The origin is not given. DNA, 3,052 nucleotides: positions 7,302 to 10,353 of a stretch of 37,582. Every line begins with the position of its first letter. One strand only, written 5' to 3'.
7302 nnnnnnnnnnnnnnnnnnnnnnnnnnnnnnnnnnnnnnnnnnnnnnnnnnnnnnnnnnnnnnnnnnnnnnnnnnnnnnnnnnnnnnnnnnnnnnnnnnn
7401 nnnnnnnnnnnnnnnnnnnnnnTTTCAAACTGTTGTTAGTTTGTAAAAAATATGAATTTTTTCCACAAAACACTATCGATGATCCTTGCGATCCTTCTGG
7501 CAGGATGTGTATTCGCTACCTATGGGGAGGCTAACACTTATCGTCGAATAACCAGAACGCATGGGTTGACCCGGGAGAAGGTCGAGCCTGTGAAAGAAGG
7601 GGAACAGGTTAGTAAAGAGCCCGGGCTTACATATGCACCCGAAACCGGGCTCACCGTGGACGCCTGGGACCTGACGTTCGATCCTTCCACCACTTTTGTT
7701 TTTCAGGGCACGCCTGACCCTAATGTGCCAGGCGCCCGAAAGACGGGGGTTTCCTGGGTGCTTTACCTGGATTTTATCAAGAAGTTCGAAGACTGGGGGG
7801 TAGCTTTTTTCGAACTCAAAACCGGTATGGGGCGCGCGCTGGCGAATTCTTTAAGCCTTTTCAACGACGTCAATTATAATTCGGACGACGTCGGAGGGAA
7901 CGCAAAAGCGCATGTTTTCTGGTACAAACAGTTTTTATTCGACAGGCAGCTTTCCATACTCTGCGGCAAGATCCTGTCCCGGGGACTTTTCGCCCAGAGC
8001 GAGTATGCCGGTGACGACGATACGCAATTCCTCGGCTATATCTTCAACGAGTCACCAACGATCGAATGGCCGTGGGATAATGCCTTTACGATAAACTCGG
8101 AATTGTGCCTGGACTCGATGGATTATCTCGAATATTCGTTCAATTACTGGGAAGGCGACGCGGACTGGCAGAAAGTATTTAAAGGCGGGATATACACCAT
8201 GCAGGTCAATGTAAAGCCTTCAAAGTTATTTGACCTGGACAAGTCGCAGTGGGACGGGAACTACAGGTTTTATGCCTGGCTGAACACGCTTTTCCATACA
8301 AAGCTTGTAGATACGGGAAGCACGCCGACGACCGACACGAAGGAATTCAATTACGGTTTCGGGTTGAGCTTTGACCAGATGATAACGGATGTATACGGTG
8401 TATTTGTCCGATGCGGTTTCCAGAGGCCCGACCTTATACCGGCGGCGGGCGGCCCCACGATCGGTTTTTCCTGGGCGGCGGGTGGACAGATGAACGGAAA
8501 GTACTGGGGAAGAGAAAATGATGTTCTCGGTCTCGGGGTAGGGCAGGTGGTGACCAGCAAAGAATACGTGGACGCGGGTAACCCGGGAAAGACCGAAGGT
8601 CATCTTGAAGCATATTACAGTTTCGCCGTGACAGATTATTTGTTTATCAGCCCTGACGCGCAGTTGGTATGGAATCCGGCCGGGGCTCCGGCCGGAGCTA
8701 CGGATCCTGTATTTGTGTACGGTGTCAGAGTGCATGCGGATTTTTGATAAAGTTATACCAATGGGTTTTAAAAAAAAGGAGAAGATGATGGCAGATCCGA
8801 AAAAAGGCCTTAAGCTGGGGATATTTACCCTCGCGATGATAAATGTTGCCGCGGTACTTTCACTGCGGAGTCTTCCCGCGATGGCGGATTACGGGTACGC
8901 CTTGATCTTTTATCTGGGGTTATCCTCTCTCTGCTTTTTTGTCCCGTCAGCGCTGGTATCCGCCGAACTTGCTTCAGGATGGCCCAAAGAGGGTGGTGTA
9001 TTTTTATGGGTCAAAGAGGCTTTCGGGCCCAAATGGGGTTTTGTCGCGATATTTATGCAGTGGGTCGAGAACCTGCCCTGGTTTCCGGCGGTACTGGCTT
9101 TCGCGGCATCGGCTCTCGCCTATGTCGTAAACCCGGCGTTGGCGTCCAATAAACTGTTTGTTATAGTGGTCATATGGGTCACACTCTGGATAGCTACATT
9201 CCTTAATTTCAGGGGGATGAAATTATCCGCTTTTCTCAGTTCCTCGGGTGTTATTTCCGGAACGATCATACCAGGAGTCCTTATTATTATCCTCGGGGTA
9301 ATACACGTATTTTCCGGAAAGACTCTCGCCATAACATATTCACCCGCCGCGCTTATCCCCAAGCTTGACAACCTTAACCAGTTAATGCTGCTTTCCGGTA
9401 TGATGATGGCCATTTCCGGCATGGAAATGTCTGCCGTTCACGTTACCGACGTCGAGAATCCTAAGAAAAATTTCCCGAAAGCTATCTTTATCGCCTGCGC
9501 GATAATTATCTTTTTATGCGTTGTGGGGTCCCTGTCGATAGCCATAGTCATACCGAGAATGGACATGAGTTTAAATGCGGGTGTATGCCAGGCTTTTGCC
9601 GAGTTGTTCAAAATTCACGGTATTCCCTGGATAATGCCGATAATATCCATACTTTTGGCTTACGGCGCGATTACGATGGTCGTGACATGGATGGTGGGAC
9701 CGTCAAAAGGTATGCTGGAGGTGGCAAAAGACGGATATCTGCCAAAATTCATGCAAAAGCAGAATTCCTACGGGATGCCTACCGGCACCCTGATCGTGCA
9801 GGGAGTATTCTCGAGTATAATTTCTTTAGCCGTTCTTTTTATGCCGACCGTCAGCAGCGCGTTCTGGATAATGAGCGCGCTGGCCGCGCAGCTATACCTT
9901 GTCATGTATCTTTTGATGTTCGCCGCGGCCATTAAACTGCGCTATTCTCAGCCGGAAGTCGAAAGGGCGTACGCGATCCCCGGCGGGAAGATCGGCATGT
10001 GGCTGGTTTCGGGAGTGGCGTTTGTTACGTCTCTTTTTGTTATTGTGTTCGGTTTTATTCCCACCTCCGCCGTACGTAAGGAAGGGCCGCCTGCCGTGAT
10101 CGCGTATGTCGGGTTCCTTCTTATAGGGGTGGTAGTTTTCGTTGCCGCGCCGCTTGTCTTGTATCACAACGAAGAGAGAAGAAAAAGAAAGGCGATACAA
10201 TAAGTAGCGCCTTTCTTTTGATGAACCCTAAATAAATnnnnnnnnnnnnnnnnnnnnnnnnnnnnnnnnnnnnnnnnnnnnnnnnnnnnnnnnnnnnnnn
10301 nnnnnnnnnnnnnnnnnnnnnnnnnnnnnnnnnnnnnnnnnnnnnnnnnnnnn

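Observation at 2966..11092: Composite acid-resistance/amine-forming island: two unrelated decarboxylases around one antiporter, plus porin, HdeD and MFS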

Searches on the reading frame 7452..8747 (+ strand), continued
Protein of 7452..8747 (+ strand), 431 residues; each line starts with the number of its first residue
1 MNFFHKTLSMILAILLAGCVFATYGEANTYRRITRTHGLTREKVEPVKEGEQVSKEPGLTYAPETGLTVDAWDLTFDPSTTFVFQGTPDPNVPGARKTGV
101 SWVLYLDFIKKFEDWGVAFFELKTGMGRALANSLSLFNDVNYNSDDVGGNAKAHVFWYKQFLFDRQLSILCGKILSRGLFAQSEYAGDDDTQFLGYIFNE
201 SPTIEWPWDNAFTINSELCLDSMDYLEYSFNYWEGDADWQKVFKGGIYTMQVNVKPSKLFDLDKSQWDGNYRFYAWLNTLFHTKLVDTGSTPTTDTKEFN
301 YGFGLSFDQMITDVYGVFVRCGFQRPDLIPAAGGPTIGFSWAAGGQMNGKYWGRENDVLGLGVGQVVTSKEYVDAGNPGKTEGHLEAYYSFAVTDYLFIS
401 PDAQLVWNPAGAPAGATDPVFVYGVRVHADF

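Call 88: fold_search(model_id=the predicted structure, library=pdb)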
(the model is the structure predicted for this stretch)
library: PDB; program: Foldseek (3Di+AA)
matches with E <= 10: 814; with E <= 0.001: 294
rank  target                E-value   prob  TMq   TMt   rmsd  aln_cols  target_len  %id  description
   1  4gey                  4.4e-20  1.00  0.67  0.69   4.6       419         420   17  High pH structure of Pseudomonas putida OprB (released 2012-10-24)
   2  4gf4                  2.9e-12  1.00  0.50  0.71   6.7       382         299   15  Low pH structure of Pseudomonas putida OprB (released 2012-10-24)
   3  4fsp                  4.4e-10  1.00  0.48  0.56   9.1       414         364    9  Crystal Structure of Pseudomonas aeruginosa OccK11 (OpdR) (released 2013-07-24)
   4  8bym_A                6.1e-10  1.00  0.50  0.65   6.9       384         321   10  Outer membrane attachment porin OmpM1 from Veillonella parvula (released 2023-11-08)
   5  8byt_A                6.1e-10  1.00  0.49  0.66   7.2       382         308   10  Outer membrane attachment porin OmpM1 from Veillonella parvula, C3 symmetry (released 2023-11-08)
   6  1bh3                  9.8e-10  1.00  0.44  0.62   8.1       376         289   11  E1M, A116K MUTANT OF RH. BLASTICA PORIN (released 1998-08-12)
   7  4d64_A                1.2e-09  1.00  0.51  0.61   6.7       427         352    9  Structure of porin Omp-Pst1 from P. stuartii; the crystallographic symmetry generates a dimer of trimers. (released 2016-03-09)
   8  8q2o                  1.2e-09  1.00  0.48  0.45   9.1       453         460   11  Structure of alginate transporter AlgE from P. aeruginosa PAO1 by using Se-MAG for the the lipid cubic phase crystalliza (released 2024-05-15)
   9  8bys_A                1.6e-09  1.00  0.50  0.65   6.9       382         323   10  Outer membrane attachment porin OmpM1 from Veillonella parvula, native (released 2023-11-08)
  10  5iyu                  2.3e-09  1.00  0.47  0.48   9.7       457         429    9  AlgE_CIM (released 2017-04-05)
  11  5nxn_A                3.0e-09  1.00  0.51  0.63   6.8       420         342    9  Structure of a L5-deletion mutant of Providencia stuartii Omp-Pst1 (released 2018-02-21)
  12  2y0l                  3.0e-09  1.00  0.47  0.54   7.4       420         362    9  Crystal Structure of Pseudomonas Aeruginosa OpdO (released 2011-12-21)
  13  3prn                  3.4e-09  1.00  0.45  0.63   7.9       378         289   10  E1M, A104W MUTANT OF RH. BLASTICA PORIN (released 1998-08-12)
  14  4afk                  3.4e-09  1.00  0.46  0.46   9.7       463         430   10  In meso structure of alginate transporter, AlgE, from Pseudomonas aeruginosa, PAO1 (released 2013-02-06)
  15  8rqp                  3.7e-09  1.00  0.47  0.45   9.6       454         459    9  In meso structure of the alginate exporter, AlgE, from Pseudomonas aeruginosa in 7.10 monoacylglycerol (released 2024-04-03)
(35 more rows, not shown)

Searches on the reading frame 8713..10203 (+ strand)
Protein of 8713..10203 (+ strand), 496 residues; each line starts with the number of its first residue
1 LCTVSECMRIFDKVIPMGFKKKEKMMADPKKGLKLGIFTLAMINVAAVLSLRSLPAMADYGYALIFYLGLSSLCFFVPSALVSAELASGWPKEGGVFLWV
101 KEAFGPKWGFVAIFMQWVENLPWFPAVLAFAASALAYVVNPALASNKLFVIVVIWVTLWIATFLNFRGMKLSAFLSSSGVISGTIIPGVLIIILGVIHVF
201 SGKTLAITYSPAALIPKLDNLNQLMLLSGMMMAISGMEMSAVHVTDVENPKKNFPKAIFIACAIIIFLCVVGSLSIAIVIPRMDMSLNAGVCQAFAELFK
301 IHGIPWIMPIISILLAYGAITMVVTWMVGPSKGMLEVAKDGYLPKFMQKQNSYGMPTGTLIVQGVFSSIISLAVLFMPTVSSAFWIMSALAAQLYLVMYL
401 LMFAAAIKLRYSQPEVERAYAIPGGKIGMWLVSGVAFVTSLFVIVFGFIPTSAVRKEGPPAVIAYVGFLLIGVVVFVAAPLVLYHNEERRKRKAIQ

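Call 3: search_protein_families(library=pfam, proteins=[window:8713-10203:+])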
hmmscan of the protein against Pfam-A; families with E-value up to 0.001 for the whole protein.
window:8713-10203:+ (496 aa): 2 families
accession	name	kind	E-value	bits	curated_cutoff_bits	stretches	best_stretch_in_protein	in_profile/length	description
PF13520.12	AA_permease_2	-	2.9e-68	231.2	27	1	35-467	1-423/427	Amino acid permease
PF00324.27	AA_permease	-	5.3e-26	91.8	24.6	1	47-490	13-465/470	Amino acid permease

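Call 4: search_protein_families(library=ncbifam, proteins=[window:8713-10203:+])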
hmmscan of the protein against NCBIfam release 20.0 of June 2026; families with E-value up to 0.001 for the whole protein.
window:8713-10203:+ (496 aa): 20 families
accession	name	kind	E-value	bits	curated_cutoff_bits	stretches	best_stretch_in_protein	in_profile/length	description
TIGR03813.2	Gln_GABA_anti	equivalog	4e-149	497.7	650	1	34-488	3-459/479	glutamine/gamma-aminobutyrate antiporter GadC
NF053662.1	Glu_GABA_anti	equivalog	9.3e-138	460.1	640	1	35-487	2-446/468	glutamate/gamma-aminobutyrate antiporter GadC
NF040513.1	antiport_TyrP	equivalog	4.8e-102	342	630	1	34-488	4-460/465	tyrosine-tyramine antiporter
TIGR00910.1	2A0307_GadC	equivalog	1.8e-85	287.5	673.5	1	32-492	10-472/511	glutamate/gamma-aminobutyrate antiporter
TIGR00905.1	2A0302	subfamily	4.3e-28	98.3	409.05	1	80-438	58-404/473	basic amino acid/polyamine antiporter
NF011775.0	PRK15238.1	equivalog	5.7e-23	81.5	400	2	32-279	6-269/500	glutamate/gamma-aminobutyrate family transporter YjeM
NF007938.0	PRK10655.1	equivalog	5.2e-18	65.5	409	1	91-417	66-380/438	putrescine-ornithine antiporter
TIGR00908.1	2A0305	equivalog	1.1e-17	64.1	381.75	1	37-452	11-409/442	ethanolamine permease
TIGR04299.1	antiport_PotE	equivalog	1.7e-17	63.8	560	1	92-474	65-425/430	putrescine-ornithine antiporter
TIGR00909.1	2A0306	subfamily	1.5e-15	57.1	556.8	1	34-441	4-401/429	amino acid transporter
NF007929.0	PRK10644.1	equivalog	3.7e-13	49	574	1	77-414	54-380/445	arginine/agmatine antiporter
TIGR04298.1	his_histam_anti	equivalog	4.1e-13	49.3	750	1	76-403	45-366/429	histidine-histamine antiporter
TIGR00911.1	2A0308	subfamily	9.9e-13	47.4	701.8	1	61-476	81-470/505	L-type amino acid transporter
NF053774.1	TmaoPremMsil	equivalog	4e-12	45.6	690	1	149-443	146-438/520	trimethylamine N-oxide permease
TIGR00913.1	2A0310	subfamily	8.2e-12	44.6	578.7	1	63-479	38-461/480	amino acid permease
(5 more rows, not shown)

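Call 18: search_solved_structures(query=window:8761-10203:+, max_evalue=0.00001)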
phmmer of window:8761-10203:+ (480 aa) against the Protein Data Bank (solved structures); distinct sequences matched with E-value up to 0.00001: 16.
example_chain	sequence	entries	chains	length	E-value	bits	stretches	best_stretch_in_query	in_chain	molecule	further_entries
4dji_A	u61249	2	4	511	5.7e-67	229.8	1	19-475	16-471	Probable glutamate/gamma-aminobutyrate antiporter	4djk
7ccs_B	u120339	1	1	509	2.6e-15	59.5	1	43-408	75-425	Consensus mutated Anionic Amino Acid Transporter Light Chain, Xc- System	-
3ob6_A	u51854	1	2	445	2e-11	46.7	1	47-396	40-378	AdiC arginine:agmatine antiporter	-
3lrb_A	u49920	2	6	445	3.2e-11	46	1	47-396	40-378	Arginine/agmatine antiporter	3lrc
5j4i_A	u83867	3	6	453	3.4e-11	45.9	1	47-396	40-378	Arginine/agmatine antiporter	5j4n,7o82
3ncy_A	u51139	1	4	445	1.2e-10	44.1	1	47-395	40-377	AdiC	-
3l1l_A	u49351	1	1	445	1.5e-10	43.8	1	19-396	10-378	Arginine/agmatine antiporter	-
7b00_A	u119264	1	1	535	1.9e-10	43.5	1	43-405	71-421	Large neutral amino acids transporter small subunit 2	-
8a6l_B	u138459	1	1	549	2.1e-10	43.3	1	43-405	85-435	Large neutral amino acids transporter small subunit 2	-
7cmh_B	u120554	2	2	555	2.2e-10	43.2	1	43-405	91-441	Large neutral amino acids transporter small subunit 2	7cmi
9ky5_A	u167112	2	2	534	2.1e-08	36.8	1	38-375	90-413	Y+L amino acid transporter 2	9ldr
8wk6_B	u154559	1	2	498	2.4e-08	36.5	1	43-404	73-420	Solute carrier family 7 member 13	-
7p9u_B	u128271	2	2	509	2.7e-08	36.4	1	45-408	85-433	Cystine/glutamate transporter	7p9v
7epz_B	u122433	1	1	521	2.9e-08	36.2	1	45-408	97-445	Cystine/glutamate transporter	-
8xxi_A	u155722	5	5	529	7.2e-07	31.7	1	41-380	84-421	Y+L amino acid transporter 1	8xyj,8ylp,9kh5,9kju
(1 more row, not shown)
